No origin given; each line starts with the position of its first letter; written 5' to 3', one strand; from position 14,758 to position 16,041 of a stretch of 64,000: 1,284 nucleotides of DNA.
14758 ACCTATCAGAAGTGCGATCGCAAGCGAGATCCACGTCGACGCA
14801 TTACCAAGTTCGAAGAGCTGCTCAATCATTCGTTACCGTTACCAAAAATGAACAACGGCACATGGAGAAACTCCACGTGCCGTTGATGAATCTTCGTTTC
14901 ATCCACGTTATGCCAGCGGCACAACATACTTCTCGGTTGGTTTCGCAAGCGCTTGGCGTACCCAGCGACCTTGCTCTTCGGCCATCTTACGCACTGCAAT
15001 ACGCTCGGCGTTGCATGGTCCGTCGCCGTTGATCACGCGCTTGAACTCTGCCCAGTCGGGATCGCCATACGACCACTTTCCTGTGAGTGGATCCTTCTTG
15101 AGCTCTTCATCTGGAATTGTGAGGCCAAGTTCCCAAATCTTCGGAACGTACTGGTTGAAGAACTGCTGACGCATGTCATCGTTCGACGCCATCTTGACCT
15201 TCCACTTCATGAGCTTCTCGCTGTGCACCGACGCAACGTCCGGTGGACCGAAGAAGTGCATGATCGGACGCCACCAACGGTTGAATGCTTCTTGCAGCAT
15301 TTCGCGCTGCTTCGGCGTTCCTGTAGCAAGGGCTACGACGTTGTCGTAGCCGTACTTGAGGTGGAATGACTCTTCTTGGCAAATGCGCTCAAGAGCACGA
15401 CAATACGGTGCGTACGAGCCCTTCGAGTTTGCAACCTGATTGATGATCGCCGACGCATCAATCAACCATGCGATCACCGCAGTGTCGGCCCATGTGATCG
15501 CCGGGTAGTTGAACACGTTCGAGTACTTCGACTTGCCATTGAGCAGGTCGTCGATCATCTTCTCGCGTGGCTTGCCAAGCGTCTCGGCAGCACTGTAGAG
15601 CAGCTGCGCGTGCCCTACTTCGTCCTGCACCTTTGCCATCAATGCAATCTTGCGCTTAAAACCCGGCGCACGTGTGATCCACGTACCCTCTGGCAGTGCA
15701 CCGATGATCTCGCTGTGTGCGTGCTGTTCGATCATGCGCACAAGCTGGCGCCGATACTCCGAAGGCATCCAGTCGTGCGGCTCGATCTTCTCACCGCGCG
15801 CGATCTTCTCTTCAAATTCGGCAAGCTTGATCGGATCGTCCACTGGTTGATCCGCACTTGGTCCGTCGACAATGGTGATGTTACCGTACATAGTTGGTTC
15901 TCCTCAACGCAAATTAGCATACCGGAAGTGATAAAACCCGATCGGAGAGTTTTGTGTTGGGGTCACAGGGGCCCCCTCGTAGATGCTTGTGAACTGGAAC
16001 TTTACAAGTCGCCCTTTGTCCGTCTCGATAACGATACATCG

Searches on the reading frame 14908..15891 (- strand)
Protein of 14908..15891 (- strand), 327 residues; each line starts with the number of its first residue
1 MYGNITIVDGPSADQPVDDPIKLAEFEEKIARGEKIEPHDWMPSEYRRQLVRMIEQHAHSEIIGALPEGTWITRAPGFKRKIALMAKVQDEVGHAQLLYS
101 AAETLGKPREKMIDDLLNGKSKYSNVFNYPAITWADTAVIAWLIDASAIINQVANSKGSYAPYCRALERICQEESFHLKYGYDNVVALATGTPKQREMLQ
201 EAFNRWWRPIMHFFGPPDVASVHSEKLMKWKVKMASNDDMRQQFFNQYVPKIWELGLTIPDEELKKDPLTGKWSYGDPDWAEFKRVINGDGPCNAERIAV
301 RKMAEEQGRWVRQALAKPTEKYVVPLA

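Call 3: search_protein_families(library=pfam, proteins=[window:14908-15891:-], max_evalue=0.01)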
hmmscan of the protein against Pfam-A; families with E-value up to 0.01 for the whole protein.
window:14908-15891:- (327 aa): 1 family
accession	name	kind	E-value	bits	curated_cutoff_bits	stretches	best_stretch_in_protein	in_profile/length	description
PF05138.18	PaaA_PaaC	-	7.4e-83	278.2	28.5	1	36-310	4-263/263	Phenylacetic acid catabolic protein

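Call 4: search_protein_families(library=ncbifam, proteins=[window:14908-15891:-], max_evalue=0.01)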
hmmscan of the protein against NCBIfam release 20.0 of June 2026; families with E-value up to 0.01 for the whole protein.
window:14908-15891:- (327 aa): 2 families
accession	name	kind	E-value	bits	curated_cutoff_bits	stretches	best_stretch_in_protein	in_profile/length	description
TIGR02156.2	PA_CoA_Oxy1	equivalog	3e-134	446.6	280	1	26-314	1-289/289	1,2-phenylacetyl-CoA epoxidase subunit PaaA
TIGR02158.1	PA_CoA_Oxy3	equivalog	1.7e-20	73.9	133.35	1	62-266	6-206/237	1,2-phenylacetyl-CoA epoxidase subunit PaaC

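Call 6: find_encoding_contigs(protein=window:14908-15891:-, flank=10000, max_places=6)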
Protein window:14908-15891:- (327 aa): 6 contigs read that carry it; 5 places shown.
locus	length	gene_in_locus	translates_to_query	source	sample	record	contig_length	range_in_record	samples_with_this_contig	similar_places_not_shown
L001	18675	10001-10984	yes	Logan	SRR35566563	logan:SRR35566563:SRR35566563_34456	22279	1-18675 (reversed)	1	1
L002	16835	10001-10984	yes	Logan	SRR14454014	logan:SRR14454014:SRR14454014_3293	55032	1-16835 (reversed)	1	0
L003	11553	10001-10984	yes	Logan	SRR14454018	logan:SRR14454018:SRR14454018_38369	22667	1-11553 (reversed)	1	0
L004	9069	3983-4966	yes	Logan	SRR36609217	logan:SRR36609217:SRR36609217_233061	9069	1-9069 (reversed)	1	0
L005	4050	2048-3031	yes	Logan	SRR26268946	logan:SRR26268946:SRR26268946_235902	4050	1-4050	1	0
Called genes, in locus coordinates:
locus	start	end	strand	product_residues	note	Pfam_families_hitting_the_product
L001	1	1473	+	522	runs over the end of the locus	PF16889:Hepar_II_III_N, PF07940:Hepar_II_III_C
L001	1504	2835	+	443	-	-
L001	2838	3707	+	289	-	-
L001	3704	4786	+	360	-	PF03739:LptF_LptG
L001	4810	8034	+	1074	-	PF01839:FG-GAP (faint), PF13517:FG-GAP_3, PF07593:UnbV_ASPIC, PF13517:FG-GAP_3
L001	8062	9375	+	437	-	PF01569:PAP2, PF22778:VCPO_2nd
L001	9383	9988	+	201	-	-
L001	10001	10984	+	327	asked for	PF05138:PaaA_PaaC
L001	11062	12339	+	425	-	PF13194:DUF4010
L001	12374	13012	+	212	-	PF13590:DUF4136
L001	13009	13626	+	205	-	PF13505:OMP_b-brl (weak)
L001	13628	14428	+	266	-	PF01503:PRA-PH (faint), PF03819:MazG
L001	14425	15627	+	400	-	PF03816:LytR_cpsA_psr (faint)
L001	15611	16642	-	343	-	PF01551:Peptidase_M23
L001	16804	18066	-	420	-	PF00275:EPSP_synthase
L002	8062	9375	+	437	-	PF01569:PAP2 (weak), PF22778:VCPO_2nd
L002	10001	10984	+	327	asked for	PF05138:PaaA_PaaC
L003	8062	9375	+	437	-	PF01569:PAP2 (weak), PF22778:VCPO_2nd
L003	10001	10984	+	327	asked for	PF05138:PaaA_PaaC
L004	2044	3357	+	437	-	PF01569:PAP2 (weak), PF22778:VCPO_2nd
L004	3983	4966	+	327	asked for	PF05138:PaaA_PaaC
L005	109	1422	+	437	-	PF01569:PAP2 (weak), PF22778:VCPO_2nd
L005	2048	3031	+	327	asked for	PF05138:PaaA_PaaC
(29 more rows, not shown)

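Call 10: find_homologous_proteins(query=window:14908-15891:-, max_evalue=1e-20)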
Query window:14908-15891:- (327 aa): 8000 proteins with E <= 1e-20 among 8000 candidates; the best 120 are listed.
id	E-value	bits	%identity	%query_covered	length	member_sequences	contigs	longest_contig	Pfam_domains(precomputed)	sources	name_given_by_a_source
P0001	1.6e-201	687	88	100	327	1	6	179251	PF05138.19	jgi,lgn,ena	-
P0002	1.7e-201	687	90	100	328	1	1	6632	PF05138.19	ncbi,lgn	ncbi:MAG: 1,2-phenylacetyl-CoA epoxidase subunit PaaA [Candidatus Kapaibacterium sp.]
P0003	3.5e-201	686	89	100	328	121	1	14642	PF05138.19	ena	-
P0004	7.7e-201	685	89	100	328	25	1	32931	PF05138.19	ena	-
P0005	1.4e-200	684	89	100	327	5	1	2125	PF05138.19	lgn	-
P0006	2.1e-200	683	88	100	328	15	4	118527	PF05138.19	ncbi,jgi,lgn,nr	ncbi:MAG: 1,2-phenylacetyl-CoA epoxidase subunit A [Candidatus Kapabacteria bacterium]|jgi:ring-1,2-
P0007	3.3e-200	683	87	100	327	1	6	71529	PF05138.19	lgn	-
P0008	4.2e-200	682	87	100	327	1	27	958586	PF05138.19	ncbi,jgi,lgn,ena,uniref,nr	ncbi:MAG: 1,2-phenylacetyl-CoA epoxidase subunit A ['Candidatus Kapabacteria' thiocyanatum]|uniref:1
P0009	8.0e-200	681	87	100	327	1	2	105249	PF05138.19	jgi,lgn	-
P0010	1.1e-199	681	87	100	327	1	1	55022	PF05138.19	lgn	-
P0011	1.2e-199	681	87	100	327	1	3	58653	PF05138.19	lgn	-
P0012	2.0e-199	680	87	100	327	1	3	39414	PF05138.19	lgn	-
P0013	2.5e-199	680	87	100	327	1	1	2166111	PF05138.19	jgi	-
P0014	2.5e-199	680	87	100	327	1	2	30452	PF05138.19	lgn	-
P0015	2.6e-199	680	87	100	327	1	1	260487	PF05138.19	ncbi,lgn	-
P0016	2.7e-199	680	87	100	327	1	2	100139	PF05138.19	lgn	-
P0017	1.0e-198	678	87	100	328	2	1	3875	PF05138.19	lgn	-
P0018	2.3e-198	676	86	100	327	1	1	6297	PF05138.19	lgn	-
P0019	3.7e-198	676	87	100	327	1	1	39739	PF05138.19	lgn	-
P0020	6.7e-198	675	87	100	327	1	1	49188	PF05138.19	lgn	-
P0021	7.2e-198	675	87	100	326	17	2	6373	PF05138.19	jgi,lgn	-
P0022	6.7e-197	672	86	100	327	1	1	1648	PF05138.19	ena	-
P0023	6.9e-197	672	86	100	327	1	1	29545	PF05138.19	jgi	-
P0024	7.1e-197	672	86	100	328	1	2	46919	PF05138.19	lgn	-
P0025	1.0e-196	671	87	100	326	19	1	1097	PF05138.19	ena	-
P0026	1.4e-196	671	85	100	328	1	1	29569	PF05138.19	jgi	-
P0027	2.2e-196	670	86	100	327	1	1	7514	PF05138.19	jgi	-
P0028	3.5e-196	669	86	100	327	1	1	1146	PF05138.19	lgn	-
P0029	4.1e-196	669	87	100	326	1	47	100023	PF05138.19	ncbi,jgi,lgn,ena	jgi:ring-1,2-phenylacetyl-CoA epoxidase subunit PaaA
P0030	1.0e-195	668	87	100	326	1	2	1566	PF05138.19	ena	-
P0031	1.6e-195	667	86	100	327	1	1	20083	PF05138.19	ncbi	-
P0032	1.9e-195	667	86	100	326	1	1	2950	PF05138.19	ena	-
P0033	2.0e-194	664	87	100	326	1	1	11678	PF05138.19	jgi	jgi:ring-1,2-phenylacetyl-CoA epoxidase subunit PaaA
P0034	2.1e-194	663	85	100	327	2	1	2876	PF05138.19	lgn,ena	-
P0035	7.1e-194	662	86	100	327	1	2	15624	PF05138.19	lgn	-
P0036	9.7e-194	661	85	100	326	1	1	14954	PF05138.19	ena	-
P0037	2.5e-193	660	84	100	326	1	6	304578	PF05138.19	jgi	jgi:ring-1,2-phenylacetyl-CoA epoxidase subunit PaaA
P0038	1.7e-192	657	84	100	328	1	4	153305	PF05138.19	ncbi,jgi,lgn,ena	-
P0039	1.9e-192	657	85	100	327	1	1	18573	PF05138.19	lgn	-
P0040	2.0e-192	657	86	100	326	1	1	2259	PF05138.19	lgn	-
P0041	4.5e-192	656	85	100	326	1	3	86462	PF05138.19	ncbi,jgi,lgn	jgi:ring-1,2-phenylacetyl-CoA epoxidase subunit PaaA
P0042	6.3e-192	655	85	100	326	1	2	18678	PF05138.19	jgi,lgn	jgi:ring-1,2-phenylacetyl-CoA epoxidase subunit PaaA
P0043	8.0e-192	655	83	100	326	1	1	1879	PF05138.19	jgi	jgi:ring-1,2-phenylacetyl-CoA epoxidase subunit PaaA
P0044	9.6e-192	655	84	100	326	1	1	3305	PF05138.19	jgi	-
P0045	1.9e-191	654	84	100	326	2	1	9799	PF05138.19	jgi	jgi:ring-1,2-phenylacetyl-CoA epoxidase subunit PaaA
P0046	2.5e-191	653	85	100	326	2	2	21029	PF05138.19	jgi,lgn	-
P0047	4.9e-191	652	83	100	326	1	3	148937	PF05138.19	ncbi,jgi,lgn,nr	ncbi:MAG: 1,2-phenylacetyl-CoA epoxidase subunit A [Ignavibacteria bacterium]|nr:1,2-phenylacetyl-Co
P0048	8.5e-191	652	83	100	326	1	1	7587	PF05138.19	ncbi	-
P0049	1.1e-190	651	85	100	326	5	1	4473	PF05138.19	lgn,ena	-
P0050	1.3e-190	651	86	100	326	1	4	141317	PF05138.19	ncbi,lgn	-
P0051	1.5e-190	651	83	100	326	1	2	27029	PF05138.19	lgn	-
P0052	2.4e-190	650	85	100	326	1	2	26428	PF05138.19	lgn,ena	-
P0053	4.9e-190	649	86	100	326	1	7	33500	PF05138.19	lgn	-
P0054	6.2e-190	649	83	100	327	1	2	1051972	PF05138.19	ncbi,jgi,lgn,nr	ncbi:MAG: 1,2-phenylacetyl-CoA epoxidase subunit A [Bacteroidetes bacterium]|jgi:ring-1,2-phenylacet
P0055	6.4e-190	649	83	100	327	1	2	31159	PF05138.19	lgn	-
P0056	7.3e-190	649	84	100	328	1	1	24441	PF05138.19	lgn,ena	-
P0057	1.1e-189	648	84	100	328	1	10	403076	PF05138.19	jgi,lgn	-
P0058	1.5e-189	647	84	100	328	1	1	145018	PF05138.19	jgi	jgi:ring-1,2-phenylacetyl-CoA epoxidase subunit PaaA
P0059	2.0e-189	647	84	100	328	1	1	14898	PF05138.19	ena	-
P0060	2.1e-189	647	84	100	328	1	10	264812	PF05138.19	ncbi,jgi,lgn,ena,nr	ncbi:MAG: 1,2-phenylacetyl-CoA epoxidase subunit A [Candidatus Kapabacteria bacterium]|jgi:ring-1,2-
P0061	2.6e-189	647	85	100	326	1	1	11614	PF05138.19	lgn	-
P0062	2.6e-189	647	83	100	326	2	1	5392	PF05138.19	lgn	-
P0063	2.9e-189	647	84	100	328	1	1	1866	PF05138.19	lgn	-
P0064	4.2e-189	646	84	100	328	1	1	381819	PF05138.19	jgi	-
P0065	4.3e-189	646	85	100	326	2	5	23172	PF05138.19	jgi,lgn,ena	-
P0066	5.6e-189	646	84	100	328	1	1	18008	PF05138.19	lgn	-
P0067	9.2e-189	645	86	100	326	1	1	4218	PF05138.19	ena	-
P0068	1.2e-188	645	83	100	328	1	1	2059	PF05138.19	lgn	-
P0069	1.5e-188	644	84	100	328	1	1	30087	PF05138.19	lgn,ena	-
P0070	1.7e-188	644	85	100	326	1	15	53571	PF05138.19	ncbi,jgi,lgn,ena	ncbi:MAG: 1,2-phenylacetyl-CoA epoxidase subunit PaaA [Candidatus Kapaibacteriota bacterium]|jgi:rin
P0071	1.8e-188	644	85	100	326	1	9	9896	PF05138.19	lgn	-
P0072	1.9e-188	644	83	100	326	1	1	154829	PF05138.19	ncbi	-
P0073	2.1e-188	644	83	100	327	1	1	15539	PF05138.19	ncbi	-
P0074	2.4e-188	644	84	100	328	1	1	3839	PF05138.19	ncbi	-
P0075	2.8e-188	643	83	100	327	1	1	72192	PF05138.19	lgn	-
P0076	3.0e-188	643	83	100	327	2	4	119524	PF05138.19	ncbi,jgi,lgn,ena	ncbi:1,2-phenylacetyl-CoA epoxidase subunit A [soil metagenome]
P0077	3.4e-188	643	83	100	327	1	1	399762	PF05138.19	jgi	-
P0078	3.5e-188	643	84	100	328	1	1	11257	PF05138.19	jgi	jgi:ring-1,2-phenylacetyl-CoA epoxidase subunit PaaA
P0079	6.9e-188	642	85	100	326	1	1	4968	PF05138.19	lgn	-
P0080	1.4e-187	641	83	100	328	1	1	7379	PF05138.19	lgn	-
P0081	1.5e-187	641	84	100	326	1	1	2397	PF05138.19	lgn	-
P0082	1.9e-187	641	83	100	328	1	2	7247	PF05138.19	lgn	-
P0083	2.5e-187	640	83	100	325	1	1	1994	PF05138.19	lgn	-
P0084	5.6e-187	639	83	100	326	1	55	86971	PF05138.19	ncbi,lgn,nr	ncbi:MAG: 1,2-phenylacetyl-CoA epoxidase subunit A [Bradyrhizobiaceae bacterium]|nr:1,2-phenylacetyl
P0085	1.1e-186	638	83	100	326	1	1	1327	PF05138.19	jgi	jgi:ring-1,2-phenylacetyl-CoA epoxidase subunit PaaA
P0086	1.9e-186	637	83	100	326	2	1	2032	PF05138.19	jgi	jgi:ring-1,2-phenylacetyl-CoA epoxidase subunit PaaA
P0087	2.1e-186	637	82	100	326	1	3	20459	PF05138.19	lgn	-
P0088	5.4e-186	636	83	100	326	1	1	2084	PF05138.19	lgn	-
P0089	1.4e-185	634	81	100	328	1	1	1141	PF05138.19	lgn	-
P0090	2.2e-185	634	82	100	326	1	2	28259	PF05138.19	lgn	-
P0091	7.0e-185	632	81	100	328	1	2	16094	PF05138.19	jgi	jgi:ring-1,2-phenylacetyl-CoA epoxidase subunit PaaA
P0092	2.9e-184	630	80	100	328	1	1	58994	PF05138.19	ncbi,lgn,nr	ncbi:MAG: paaA [Chlorobi bacterium]|nr:paaA [Chlorobiota bacterium]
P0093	3.0e-184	630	81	100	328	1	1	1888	PF05138.19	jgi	jgi:ring-1,2-phenylacetyl-CoA epoxidase subunit PaaA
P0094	5.2e-184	629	80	100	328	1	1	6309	PF05138.19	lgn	-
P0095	1.5e-183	628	80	100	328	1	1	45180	PF05138.19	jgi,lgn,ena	-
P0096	1.9e-183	627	81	100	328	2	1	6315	PF05138.19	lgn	-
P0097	4.8e-183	626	80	100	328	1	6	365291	PF05138.19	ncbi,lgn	-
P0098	5.7e-183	626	80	100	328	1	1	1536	PF05138.19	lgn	-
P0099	1.5e-182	624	80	100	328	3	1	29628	PF05138.19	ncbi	-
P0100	1.8e-182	624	80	100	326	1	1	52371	PF05138.19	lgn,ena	-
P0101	2.1e-182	624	80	100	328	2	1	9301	PF05138.19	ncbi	-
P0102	2.6e-182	624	80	100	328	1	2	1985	PF05138.19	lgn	-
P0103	3.1e-182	623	80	100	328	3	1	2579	PF05138.19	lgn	-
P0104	3.9e-182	623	80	100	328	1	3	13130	PF05138.19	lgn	-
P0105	4.0e-182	623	80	100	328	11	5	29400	PF05138.19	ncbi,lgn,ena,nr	ncbi:MAG: 1,2-phenylacetyl-CoA epoxidase subunit A [Chlorobi bacterium CHB2]|nr:1,2-phenylacetyl-CoA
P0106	4.1e-182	623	80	100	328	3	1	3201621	PF05138.19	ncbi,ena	-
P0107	5.6e-182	623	80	100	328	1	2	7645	PF05138.19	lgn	-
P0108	6.1e-182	622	80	100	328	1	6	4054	PF05138.19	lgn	-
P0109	6.2e-182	622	79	100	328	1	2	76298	PF05138.19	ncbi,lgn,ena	-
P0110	8.1e-182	622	80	100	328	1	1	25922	PF05138.19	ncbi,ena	-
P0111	1.3e-181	621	82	100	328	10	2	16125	PF05138.19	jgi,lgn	jgi:ring-1,2-phenylacetyl-CoA epoxidase subunit PaaA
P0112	1.4e-181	621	80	100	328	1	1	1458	PF05138.19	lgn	-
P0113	1.9e-181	621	79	100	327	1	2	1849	PF05138.19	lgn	-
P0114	2.3e-181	621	80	100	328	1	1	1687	PF05138.19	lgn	-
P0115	2.7e-181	620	80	100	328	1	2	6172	PF05138.19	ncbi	ncbi:MAG: 1,2-phenylacetyl-CoA epoxidase subunit PaaA [Candidatus Kapaibacterium sp.]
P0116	2.7e-181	620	80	100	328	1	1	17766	PF05138.19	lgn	-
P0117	2.7e-181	620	80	100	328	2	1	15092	PF05138.19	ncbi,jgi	-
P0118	3.0e-181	620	81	100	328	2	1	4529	PF05138.19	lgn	-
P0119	3.3e-181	620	80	100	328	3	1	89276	PF05138.19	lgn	-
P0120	3.8e-181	620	80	100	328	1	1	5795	PF05138.19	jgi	jgi:ring-1,2-phenylacetyl-CoA epoxidase subunit PaaA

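Call 11: find_encoding_contigs(protein=P0106, flank=10000, max_places=2)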
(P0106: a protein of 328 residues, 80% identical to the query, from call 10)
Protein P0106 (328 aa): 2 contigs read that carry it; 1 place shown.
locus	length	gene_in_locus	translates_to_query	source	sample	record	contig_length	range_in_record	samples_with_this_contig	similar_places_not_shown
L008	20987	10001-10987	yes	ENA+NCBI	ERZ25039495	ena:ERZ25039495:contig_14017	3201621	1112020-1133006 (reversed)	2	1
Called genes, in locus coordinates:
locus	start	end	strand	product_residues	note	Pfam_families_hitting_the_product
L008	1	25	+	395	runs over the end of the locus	PF00691:OmpA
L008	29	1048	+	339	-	PF01636:APH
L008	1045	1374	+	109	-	-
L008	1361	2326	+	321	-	PF00561:Abhydrolase_1, PF12146:Hydrolase_4, PF12697:Abhydrolase_6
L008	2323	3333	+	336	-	PF03009:GDPD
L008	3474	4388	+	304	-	PF02585:PIG-L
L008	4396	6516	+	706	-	PF00144:Beta-lactamase, PF11954:DUF3471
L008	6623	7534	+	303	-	PF01346:FKBP_N, PF00254:FKBP_C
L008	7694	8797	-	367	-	PF05935:Arylsulfotrans, PF14269:Arylsulfotran_2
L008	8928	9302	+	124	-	PF00903:Glyoxalase, PF12681:Glyoxalase_2, PF18029:Glyoxalase_6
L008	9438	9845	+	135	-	PF03692:CxxCxxCC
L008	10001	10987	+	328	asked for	PF05138:PaaA_PaaC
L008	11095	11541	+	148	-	PF06243:PaaB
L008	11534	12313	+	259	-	PF05138:PaaA_PaaC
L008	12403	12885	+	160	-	PF01883:FeS_assembly_P, PF23451:Zn_ribbon_PaaD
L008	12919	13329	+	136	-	-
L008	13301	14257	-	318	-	PF00892:EamA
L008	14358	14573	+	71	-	-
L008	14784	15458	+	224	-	PF12867:DinB_2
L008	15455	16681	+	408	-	PF01979:Amidohydro_1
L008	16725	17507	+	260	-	PF01738:DLH, PF12146:Hydrolase_4 (faint), PF00326:Peptidase_S9 (faint)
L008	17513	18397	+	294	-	PF01040:UbiA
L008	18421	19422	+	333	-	PF00793:DAHP_synth_1, PF03102:NeuB (weak)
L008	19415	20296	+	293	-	PF02621:VitK2_biosynth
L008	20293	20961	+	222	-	PF01048:PNP_UDP_1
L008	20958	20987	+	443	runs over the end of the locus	-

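Call 12: find_encoding_contigs(protein=P0008, flank=10000, max_places=2)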
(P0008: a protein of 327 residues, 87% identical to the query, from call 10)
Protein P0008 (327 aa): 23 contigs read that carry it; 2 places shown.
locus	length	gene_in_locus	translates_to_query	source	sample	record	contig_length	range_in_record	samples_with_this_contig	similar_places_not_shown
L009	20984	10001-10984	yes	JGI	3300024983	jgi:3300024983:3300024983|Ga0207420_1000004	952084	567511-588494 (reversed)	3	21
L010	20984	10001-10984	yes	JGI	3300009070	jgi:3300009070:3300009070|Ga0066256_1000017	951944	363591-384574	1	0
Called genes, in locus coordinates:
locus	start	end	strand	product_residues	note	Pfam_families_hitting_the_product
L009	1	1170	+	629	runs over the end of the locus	PF16889:Hepar_II_III_N, PF07940:Hepar_II_III_C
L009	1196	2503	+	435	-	PF01943:Polysacc_synt, PF13440:Polysacc_synt_3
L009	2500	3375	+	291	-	-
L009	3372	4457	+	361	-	PF03739:LptF_LptG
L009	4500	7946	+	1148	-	PF01839:FG-GAP (faint), PF13517:FG-GAP_3, PF07593:UnbV_ASPIC, PF13517:FG-GAP_3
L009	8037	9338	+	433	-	PF01569:PAP2, PF22778:VCPO_2nd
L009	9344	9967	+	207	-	PF14064:HmuY (faint)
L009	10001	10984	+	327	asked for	PF05138:PaaA_PaaC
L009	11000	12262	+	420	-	PF02308:MgtC, PF13194:DUF4010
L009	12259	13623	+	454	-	-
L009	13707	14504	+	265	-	PF01503:PRA-PH (faint), PF03819:MazG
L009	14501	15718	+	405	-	PF03816:LytR_cpsA_psr (faint)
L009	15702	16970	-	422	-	PF01551:Peptidase_M23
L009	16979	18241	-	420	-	PF00275:EPSP_synthase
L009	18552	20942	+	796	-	PF07715:Plug, PF00593:TonB_dep_Rec_b-barrel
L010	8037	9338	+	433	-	PF01569:PAP2, PF22778:VCPO_2nd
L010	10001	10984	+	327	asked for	PF05138:PaaA_PaaC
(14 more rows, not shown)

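Call 13: find_encoding_contigs(protein=P0054, flank=10000, max_places=2)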
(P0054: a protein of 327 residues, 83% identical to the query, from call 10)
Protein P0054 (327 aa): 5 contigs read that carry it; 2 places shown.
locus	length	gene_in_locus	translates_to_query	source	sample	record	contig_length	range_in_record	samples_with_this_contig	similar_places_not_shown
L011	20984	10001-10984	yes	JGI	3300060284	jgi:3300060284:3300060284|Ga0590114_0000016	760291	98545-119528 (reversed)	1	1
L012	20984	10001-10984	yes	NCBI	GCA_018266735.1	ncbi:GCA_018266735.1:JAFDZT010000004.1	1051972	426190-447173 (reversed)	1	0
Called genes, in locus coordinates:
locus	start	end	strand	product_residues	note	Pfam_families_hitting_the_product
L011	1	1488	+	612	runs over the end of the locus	PF16889:Hepar_II_III_N, PF07940:Hepar_II_III_C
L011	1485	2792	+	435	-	PF01943:Polysacc_synt, PF13440:Polysacc_synt_3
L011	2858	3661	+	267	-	-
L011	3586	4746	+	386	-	PF03739:LptF_LptG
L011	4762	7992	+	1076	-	PF13517:FG-GAP_3, PF01839:FG-GAP (weak), PF13517:FG-GAP_3, PF07593:UnbV_ASPIC, PF13517:FG-GAP_3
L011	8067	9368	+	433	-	PF01569:PAP2 (weak), PF22778:VCPO_2nd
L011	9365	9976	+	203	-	-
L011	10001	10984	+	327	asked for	PF05138:PaaA_PaaC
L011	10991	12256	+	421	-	PF02308:MgtC, PF13194:DUF4010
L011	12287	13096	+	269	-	PF01503:PRA-PH (faint), PF03819:MazG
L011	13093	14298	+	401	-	PF03816:LytR_cpsA_psr (faint)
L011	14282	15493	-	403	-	PF01551:Peptidase_M23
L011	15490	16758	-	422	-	PF00275:EPSP_synthase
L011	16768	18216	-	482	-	-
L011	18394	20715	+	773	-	PF07715:Plug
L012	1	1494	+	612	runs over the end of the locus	PF16889:Hepar_II_III_N, PF07940:Hepar_II_III_C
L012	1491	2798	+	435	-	PF01943:Polysacc_synt, PF13440:Polysacc_synt_3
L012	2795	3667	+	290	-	-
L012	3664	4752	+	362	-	PF03739:LptF_LptG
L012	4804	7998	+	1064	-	PF13517:FG-GAP_3, PF01839:FG-GAP (weak), PF13517:FG-GAP_3, PF07593:UnbV_ASPIC, PF13517:FG-GAP_3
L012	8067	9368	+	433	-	PF01569:PAP2 (weak), PF22778:VCPO_2nd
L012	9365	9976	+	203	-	-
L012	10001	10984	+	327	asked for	PF05138:PaaA_PaaC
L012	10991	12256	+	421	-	PF02308:MgtC, PF13194:DUF4010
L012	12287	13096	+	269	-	PF01503:PRA-PH (faint), PF03819:MazG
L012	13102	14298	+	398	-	PF03816:LytR_cpsA_psr (faint)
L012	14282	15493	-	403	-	PF01551:Peptidase_M23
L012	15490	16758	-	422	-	PF00275:EPSP_synthase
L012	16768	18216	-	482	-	-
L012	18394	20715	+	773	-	PF07715:Plug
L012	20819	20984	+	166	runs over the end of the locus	PF00856:SET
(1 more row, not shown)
